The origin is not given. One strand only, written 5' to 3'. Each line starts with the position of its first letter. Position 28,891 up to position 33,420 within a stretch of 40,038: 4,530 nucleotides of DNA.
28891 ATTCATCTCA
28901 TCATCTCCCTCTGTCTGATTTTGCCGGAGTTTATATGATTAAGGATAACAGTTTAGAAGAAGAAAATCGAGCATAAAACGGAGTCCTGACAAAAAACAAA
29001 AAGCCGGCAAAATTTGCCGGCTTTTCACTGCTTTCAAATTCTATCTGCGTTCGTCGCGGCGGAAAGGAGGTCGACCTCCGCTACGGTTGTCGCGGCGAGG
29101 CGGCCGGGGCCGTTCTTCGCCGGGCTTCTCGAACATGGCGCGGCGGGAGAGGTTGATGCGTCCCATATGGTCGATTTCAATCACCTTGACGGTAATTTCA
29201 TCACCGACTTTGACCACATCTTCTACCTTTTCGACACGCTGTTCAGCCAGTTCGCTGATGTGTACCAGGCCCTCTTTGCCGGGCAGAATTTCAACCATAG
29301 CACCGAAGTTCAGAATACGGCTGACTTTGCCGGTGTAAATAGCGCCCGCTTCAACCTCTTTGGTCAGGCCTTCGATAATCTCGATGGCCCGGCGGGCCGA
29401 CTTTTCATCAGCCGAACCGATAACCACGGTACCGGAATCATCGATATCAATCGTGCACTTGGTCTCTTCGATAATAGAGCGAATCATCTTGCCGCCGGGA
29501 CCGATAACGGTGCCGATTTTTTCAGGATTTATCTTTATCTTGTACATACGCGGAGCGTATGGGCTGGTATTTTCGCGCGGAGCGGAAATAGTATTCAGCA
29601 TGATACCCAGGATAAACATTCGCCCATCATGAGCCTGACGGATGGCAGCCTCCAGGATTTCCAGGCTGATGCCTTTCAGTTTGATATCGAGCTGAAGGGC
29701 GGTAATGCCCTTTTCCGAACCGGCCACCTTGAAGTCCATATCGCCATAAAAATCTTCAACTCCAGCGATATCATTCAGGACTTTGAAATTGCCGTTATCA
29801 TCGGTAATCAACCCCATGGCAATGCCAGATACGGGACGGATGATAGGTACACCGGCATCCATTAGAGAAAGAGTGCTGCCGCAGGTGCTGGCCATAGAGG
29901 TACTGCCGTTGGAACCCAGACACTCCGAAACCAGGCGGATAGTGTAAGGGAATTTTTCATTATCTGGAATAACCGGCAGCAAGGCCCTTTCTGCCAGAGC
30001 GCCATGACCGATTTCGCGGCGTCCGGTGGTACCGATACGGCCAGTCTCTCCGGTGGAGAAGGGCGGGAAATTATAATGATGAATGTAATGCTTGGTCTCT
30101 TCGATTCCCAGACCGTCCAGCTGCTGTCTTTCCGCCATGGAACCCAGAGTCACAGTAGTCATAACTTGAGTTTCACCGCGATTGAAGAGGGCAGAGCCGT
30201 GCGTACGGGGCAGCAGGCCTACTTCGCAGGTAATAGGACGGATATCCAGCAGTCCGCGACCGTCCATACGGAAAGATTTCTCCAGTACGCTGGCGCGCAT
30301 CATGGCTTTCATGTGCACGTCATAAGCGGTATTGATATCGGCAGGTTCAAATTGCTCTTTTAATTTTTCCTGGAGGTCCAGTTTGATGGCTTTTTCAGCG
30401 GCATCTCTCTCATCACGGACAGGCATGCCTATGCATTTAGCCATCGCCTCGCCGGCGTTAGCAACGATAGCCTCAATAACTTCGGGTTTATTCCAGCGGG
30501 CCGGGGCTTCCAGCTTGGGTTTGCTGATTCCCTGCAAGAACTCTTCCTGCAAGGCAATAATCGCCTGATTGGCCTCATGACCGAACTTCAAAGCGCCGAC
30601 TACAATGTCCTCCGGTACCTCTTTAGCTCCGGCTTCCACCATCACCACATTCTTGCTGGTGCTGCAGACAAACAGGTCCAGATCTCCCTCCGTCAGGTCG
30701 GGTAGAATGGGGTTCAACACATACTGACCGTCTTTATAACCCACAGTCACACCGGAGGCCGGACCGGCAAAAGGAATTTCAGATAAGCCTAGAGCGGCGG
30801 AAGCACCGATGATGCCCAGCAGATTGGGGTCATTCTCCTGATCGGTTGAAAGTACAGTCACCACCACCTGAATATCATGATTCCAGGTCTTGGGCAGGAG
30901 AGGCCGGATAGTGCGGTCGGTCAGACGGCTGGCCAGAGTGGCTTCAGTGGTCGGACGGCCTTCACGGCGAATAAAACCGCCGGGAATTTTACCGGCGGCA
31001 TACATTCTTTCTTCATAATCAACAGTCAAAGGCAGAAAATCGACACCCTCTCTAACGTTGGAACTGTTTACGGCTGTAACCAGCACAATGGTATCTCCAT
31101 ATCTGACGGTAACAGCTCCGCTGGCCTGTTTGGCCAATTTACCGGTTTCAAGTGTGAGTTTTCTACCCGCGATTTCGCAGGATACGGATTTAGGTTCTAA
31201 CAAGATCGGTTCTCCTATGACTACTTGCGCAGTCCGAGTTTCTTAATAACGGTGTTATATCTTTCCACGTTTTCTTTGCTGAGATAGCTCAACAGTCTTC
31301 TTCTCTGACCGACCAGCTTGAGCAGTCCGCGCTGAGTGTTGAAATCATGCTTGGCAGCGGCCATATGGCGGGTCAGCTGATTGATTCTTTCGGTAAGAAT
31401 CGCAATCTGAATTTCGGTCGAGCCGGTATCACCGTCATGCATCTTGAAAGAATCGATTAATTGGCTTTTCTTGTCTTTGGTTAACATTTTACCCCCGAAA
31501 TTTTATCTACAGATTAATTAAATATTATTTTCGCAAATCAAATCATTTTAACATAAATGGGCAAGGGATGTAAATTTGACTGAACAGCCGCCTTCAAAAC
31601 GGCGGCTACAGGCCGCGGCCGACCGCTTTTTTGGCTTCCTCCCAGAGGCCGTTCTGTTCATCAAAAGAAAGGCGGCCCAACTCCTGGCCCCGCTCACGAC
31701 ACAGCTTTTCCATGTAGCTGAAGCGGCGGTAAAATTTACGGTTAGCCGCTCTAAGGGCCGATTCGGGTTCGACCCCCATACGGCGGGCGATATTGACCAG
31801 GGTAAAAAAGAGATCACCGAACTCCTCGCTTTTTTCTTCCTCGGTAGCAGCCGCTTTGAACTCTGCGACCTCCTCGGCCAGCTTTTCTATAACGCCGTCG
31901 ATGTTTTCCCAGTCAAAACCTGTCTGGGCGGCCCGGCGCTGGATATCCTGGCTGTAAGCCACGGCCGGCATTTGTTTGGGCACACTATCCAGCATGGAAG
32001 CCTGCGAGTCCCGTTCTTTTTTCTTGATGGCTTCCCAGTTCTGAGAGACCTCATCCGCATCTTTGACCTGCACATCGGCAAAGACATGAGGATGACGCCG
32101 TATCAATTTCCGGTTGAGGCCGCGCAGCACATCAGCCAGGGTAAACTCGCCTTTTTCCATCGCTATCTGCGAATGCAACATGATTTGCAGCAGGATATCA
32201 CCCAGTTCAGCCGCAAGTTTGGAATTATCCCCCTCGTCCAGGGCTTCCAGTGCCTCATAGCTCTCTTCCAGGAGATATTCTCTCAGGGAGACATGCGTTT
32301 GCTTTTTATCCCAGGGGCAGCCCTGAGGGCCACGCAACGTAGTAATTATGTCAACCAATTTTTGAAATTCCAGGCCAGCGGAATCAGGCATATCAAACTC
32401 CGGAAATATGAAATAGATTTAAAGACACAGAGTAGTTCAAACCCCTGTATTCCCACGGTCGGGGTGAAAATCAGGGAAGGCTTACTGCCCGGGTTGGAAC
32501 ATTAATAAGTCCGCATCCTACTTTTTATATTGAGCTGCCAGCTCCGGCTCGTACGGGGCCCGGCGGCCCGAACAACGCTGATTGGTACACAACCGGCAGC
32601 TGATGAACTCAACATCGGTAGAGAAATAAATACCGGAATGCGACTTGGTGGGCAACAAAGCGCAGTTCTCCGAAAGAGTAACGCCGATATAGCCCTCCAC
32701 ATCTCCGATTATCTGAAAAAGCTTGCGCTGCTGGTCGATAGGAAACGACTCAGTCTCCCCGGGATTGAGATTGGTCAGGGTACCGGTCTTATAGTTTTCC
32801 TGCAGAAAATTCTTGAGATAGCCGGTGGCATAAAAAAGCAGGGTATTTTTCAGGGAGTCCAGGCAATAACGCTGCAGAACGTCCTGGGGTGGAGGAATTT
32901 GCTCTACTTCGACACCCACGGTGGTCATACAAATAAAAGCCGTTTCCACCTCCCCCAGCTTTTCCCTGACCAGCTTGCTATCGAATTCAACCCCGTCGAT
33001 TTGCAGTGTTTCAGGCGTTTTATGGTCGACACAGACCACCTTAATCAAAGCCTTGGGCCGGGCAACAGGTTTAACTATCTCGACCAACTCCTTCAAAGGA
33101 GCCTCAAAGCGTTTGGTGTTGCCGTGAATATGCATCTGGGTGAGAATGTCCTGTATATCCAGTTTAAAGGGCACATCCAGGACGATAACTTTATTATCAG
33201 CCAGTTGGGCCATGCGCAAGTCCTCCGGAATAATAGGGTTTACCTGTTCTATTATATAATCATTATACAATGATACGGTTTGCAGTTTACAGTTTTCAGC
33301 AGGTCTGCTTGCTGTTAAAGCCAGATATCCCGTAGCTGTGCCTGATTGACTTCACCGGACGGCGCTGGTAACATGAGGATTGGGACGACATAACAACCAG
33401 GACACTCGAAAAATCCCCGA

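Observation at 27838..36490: Near-identical ~200-bp inverted repeats bracket an 8.2-kb block of essential genes (dapB, pnp, rpsO, mazG, holB, ricT-like, HNH)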

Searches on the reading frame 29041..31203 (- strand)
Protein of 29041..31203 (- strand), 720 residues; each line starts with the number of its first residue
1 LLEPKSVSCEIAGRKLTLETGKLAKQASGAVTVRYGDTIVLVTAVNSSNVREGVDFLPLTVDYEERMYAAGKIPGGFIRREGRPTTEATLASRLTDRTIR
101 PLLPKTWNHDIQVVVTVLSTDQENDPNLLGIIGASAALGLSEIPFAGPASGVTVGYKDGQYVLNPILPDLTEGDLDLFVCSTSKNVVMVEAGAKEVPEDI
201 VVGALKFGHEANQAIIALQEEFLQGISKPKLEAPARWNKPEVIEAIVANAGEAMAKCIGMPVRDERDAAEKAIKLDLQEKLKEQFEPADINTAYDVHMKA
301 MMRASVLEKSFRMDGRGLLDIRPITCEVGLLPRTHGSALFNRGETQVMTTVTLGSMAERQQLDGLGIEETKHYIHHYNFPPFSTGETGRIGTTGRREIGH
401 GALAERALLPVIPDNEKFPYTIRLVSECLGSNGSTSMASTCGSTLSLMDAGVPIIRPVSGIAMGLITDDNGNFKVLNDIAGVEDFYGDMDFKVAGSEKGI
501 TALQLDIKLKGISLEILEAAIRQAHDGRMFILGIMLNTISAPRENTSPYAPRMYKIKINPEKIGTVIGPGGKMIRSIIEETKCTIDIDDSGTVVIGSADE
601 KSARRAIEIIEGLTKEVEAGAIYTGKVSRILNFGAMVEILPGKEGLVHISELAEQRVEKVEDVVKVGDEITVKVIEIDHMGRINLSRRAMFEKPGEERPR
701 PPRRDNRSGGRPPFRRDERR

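Call 12: search_protein_families(library=ncbifam, proteins=[window:29041-31203:-])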
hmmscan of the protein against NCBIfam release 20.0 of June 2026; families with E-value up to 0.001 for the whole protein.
window:29041-31203:- (720 aa): 38 families (the best 25 are shown)
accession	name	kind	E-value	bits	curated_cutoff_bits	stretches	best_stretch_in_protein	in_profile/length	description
NF008805.1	PRK11824.1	equivalog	1.1e-291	969.2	471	1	8-689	3-682/683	polyribonucleotide nucleotidyltransferase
TIGR03591.1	polynuc_phos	equivalog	8.7e-290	963.1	525.05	1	11-689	2-688/689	polyribonucleotide nucleotidyltransferase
TIGR02696.1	pppGpp_PNP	exception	1.9e-204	681.1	1106.75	1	13-685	16-718/720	guanosine pentaphosphate synthetase I/polyribonucleotide nucleotidyltransferase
TIGR02065.1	ECX1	equivalog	9.6e-28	97.1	318.7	1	306-510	3-200/230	exosome complex exonuclease Rrp41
NF005208.0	PRK06676.1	equivalog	2.4e-23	82.7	368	1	611-699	270-359/391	30S ribosomal protein S1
NF006363.0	PRK08582.1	equivalog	3.5e-23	82.3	171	1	617-708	3-95/140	S1 domain-containing RNA-binding protein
NF000907.0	PRK00087.1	equivalog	5e-21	74.6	624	1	615-694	559-639/671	bifunctional 4-hydroxy-3-methylbut-2-enyl diphosphate reductase/30S ribosomal protein S1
NF005973.0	PRK08059.1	equivalog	1.4e-20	73.7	148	1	615-698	3-87/123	S1 domain-containing post-transcriptional regulator GSP13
NF010379.0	PRK13806.1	equivalog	3.5e-20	72.1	648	1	611-690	194-278/491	30S ribosomal protein S1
NF040579.1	S1_dom_CvfD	subfamily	1.2e-18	67.4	117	1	618-699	2-84/113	CvfD/Ygs/GSP13 family RNA-binding post-transcriptional regulator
NF005911.0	PRK07899.1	equivalog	1.1e-17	63.9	691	1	616-688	290-363/486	30S ribosomal protein S1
NF004473.0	PRK05807.1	equivalog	1.5e-17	64.2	178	1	617-691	3-77/136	S1 domain-containing RNA-binding protein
NF004952.0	PRK06299.1-2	equivalog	8.2e-16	57.4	524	1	614-694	298-380/580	30S ribosomal protein S1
NF004953.0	PRK06299.1-3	equivalog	1.2e-13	50.2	720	1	582-687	254-368/580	30S ribosomal protein S1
TIGR00717.1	rpsA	equivalog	1.3e-13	50.4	577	1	613-694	266-349/516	30S ribosomal protein S1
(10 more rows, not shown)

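Call 13: search_protein_families(library=pfam, proteins=[window:29041-31203:-])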
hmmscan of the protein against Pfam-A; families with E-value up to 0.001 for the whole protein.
window:29041-31203:- (720 aa): 6 families
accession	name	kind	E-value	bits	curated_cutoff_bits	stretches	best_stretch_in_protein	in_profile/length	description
PF01138.27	RNase_PH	-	3e-58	196.3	25.5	2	321-453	2-130/130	3' exoribonuclease family, domain 1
PF00575.29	S1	-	1.2e-19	70.9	22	1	617-688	2-74/74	S1 RNA binding domain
PF03725.20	RNase_PH_C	-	8.9e-17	61.2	20.8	1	147-211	1-67/67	3' exoribonuclease family, domain 2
PF00013.35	KH_1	-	1.2e-10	41.4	21.5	1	554-611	2-65/66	KH domain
PF03726.19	PNPase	-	4.6e-07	30.6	24.6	1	242-316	2-80/81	Polyribonucleotide nucleotidyltransferase, RNA binding domain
PF24685.1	OB_RRP5_4th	-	0.00017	22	31.5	1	616-681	5-75/92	RRP5 OB-fold domain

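Call 18: find_related_loci(query=window:29041-31203:-, collection=genome_contigs, flank=10000)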
Query window:29041-31203:- (720 aa) in genome_contigs; peptide patterns used: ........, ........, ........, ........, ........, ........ (x = any residue, [..] = any of these).
599 stretches matched a pattern (row limit reached: there are more); 595 encode a relative of the query (tblastn E <= 1e-3); the best 80 are kept; 80 distinct loci.
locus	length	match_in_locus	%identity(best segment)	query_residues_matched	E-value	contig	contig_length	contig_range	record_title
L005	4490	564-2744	76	1-720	0e+0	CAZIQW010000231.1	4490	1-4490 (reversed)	MAG TPA_asm: uncultured Dehalococcoidales bacterium isolate binchicken_co43_303 genome assembly, contig: NODE_32889_leng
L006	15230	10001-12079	66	1-693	0e+0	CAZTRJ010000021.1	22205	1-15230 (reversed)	MAG TPA_asm: uncultured Dehalococcoidales bacterium isolate SRP167671_co1_183 genome assembly, contig: NODE_2692_length_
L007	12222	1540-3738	62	1-715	0e+0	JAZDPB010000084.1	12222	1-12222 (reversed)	MAG: Chloroflexota bacterium isolate MEGAHIT-group-0.814 k141_16188412, whole genome shotgun sequence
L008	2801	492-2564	64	1-692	0e+0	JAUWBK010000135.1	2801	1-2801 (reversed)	MAG: Dehalococcoidia bacterium isolate CSMAG_1318 CSMAG_1318_k141_1858997_length_2801_cov_20.6560, whole genome shotgun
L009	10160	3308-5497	59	1-720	0e+0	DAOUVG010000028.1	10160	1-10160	MAG TPA_asm: Dehalococcoidales bacterium isolate CSMAG_843 CSMAG_843_k141_476672_length_10160_cov_11.1721, whole genome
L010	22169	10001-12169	59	9-719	0e+0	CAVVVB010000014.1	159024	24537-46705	MAG: uncultured Chloroflexia bacterium isolate MFD03726.bin.2.26 genome assembly, contig: contig_35941, whole genome sho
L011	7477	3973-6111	61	1-715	0e+0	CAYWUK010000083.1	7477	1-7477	MAG TPA_asm: uncultured Dehalococcoidaceae bacterium isolate binchicken_co178_187 genome assembly, contig: NODE_11647_le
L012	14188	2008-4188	59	5-715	0e+0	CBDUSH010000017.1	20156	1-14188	MAG TPA_asm: uncultured bacterium isolate SRR22302368_concoct_39 genome assembly, contig: ERZ25747235.778, whole genome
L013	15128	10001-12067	60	4-692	0e+0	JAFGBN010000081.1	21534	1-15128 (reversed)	MAG: Dehalococcoidia bacterium isolate Zod_Metabat.1036 k87_9878847, whole genome shotgun sequence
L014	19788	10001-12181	59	1-717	0e+0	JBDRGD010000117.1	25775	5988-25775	MAG: Chloroflexota bacterium isolate MEGAHIT-group-1.411 k141_12019063, whole genome shotgun sequence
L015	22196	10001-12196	56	1-718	0e+0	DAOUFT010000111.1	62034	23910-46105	MAG TPA_asm: Dehalococcoidia bacterium isolate R24_101 k131_1307102, whole genome shotgun sequence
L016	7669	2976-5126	58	1-706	0e+0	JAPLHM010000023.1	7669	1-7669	MAG: Chloroflexota bacterium isolate LacPavin_0920_SED4_MAG_55_37 LacPavin_0920_SED4_scaffold_590287, whole genome shotg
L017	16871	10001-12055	58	7-692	0e+0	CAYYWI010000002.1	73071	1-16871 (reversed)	MAG TPA_asm: uncultured Dehalococcoidia bacterium isolate SRP263991_co7_909 genome assembly, contig: NODE_272_length_730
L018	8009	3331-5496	56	6-720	0e+0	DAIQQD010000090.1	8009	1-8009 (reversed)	MAG TPA_asm: Chloroflexota bacterium isolate CTOTU25591 NODE_5147_length_8009_cov_9.604979, whole genome shotgun sequenc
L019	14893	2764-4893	57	11-716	0e+0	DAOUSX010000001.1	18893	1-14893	MAG TPA_asm: Dehalococcoidia bacterium isolate CSMAG_557 CSMAG_557_k127_1072225_length_18893_cov_8.0000, whole genome sh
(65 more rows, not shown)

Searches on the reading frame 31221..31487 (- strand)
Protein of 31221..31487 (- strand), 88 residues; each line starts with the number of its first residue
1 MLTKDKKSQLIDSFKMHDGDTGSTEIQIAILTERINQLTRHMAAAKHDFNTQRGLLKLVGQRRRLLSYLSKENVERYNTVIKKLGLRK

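Call 12: search_protein_families(library=ncbifam, proteins=[window:31221-31487:-])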
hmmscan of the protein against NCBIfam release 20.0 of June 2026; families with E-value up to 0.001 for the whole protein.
window:31221-31487:- (88 aa): 2 families
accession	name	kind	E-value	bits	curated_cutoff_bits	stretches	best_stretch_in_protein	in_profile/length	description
TIGR00952.1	S15_bact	equivalog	8e-36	122.2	63.65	1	3-88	1-86/86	30S ribosomal protein S15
NF006331.0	PRK08561.1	equivalog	0.00063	19.5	154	1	29-73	89-133/152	30S ribosomal protein S15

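Call 13: search_protein_families(library=pfam, proteins=[window:31221-31487:-])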
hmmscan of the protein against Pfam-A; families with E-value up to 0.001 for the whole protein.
window:31221-31487:- (88 aa): 1 family
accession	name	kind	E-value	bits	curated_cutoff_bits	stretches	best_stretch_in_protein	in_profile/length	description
PF00312.27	Ribosomal_S15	-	7.2e-34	116.2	31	1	7-87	1-81/81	Ribosomal protein S15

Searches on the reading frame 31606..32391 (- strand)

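Call 12: search_protein_families(library=ncbifam, proteins=[window:31606-32391:-])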
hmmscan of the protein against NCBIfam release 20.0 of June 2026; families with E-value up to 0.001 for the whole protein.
window:31606-32391:- (261 aa): 13 families
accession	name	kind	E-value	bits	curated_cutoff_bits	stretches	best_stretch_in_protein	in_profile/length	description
NF052436.1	YabN_Meth_PPase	exception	1.8e-103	347.2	525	1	7-255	229-486/486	bifunctional methyltransferase/pyrophosphohydrolase YabN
NF007113.1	PRK09562.1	equivalog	2.1e-93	312.6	208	1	9-255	2-250/251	nucleoside triphosphate pyrophosphohydrolase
TIGR00444.1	mazG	subfamily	8.8e-90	300.7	148.3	1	15-254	1-248/248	MazG family protein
NF008986.0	PRK12333.1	equivalog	8e-60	202.3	292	1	10-219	2-194/204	nucleoside triphosphate pyrophosphohydrolase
NF008991.0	PRK12334.2-3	equivalog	2.3e-51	175.6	696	2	12-177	139-306/454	nucleoside triphosphate pyrophosphohydrolase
NF008990.0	PRK12334.2-2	equivalog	2.3e-51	175.5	884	2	11-160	146-296/436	nucleoside triphosphate pyrophosphohydrolase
NF008989.0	PRK12334.2-1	equivalog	2.8e-45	154.7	494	1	5-224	111-317/328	nucleoside triphosphate pyrophosphohydrolase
NF008988.0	PRK12334.1-4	equivalog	2.9e-45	154.6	501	1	6-227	130-328/335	nucleoside triphosphate pyrophosphohydrolase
NF008987.0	PRK12334.1-1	equivalog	1.4e-32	113.1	375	1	11-168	86-245/326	nucleoside triphosphate pyrophosphohydrolase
TIGR03188.1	histidine_hisI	equivalog_domain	8.2e-08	32.4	42.7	0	164-211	29-79/84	phosphoribosyl-ATP diphosphatase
NF001611.0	PRK00400.1-3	equivalog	1.9e-05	24.7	99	0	164-220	35-94/108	phosphoribosyl-ATP diphosphatase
NF002747.0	PRK02759.1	equivalog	0.00044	19.9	187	0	42-94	155-203/208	bifunctional phosphoribosyl-AMP cyclohydrolase/phosphoribosyl-ATP diphosphatase HisIE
NF001613.0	PRK00400.1-5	equivalog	0.00053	20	120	0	165-219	35-92/107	phosphoribosyl-ATP diphosphatase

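Call 13: search_protein_families(library=pfam, proteins=[window:31606-32391:-])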
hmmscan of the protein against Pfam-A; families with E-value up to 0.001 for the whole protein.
window:31606-32391:- (261 aa): 3 families
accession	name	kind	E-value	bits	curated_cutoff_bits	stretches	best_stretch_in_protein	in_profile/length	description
PF03819.22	MazG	-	9.6e-31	106.3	22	2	31-104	1-74/74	MazG nucleotide pyrophosphohydrolase domain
PF01503.22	PRA-PH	-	1.3e-11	45.1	21.3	1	160-219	21-85/86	Phosphoribosyl-ATP pyrophosphohydrolase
PF04447.17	dATP-dGTP_PPHyd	-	0.00022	21.9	23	1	164-221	18-72/97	dATP/dGTP pyrophosphohydrolase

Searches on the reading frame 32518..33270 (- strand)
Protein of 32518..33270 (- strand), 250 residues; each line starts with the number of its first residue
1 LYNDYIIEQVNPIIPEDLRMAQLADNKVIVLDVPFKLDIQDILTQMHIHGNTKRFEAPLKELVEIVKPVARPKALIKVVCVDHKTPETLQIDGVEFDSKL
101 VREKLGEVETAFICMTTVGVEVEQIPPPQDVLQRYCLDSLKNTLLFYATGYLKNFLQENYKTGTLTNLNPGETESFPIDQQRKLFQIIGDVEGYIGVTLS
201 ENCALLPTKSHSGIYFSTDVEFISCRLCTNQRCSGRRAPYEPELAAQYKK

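Call 47: search_protein_families(library=pfam, proteins=[window:32518-33270:-], max_evalue=0.01)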
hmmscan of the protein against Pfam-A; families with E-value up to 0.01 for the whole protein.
window:32518-33270:- (250 aa): 1 family
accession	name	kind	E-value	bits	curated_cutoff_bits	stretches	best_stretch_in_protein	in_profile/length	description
PF02965.22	Met_synt_B12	-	0.00032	20.7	25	1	180-218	212-249/273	Vitamin B12 dependent methionine synthase, activation domain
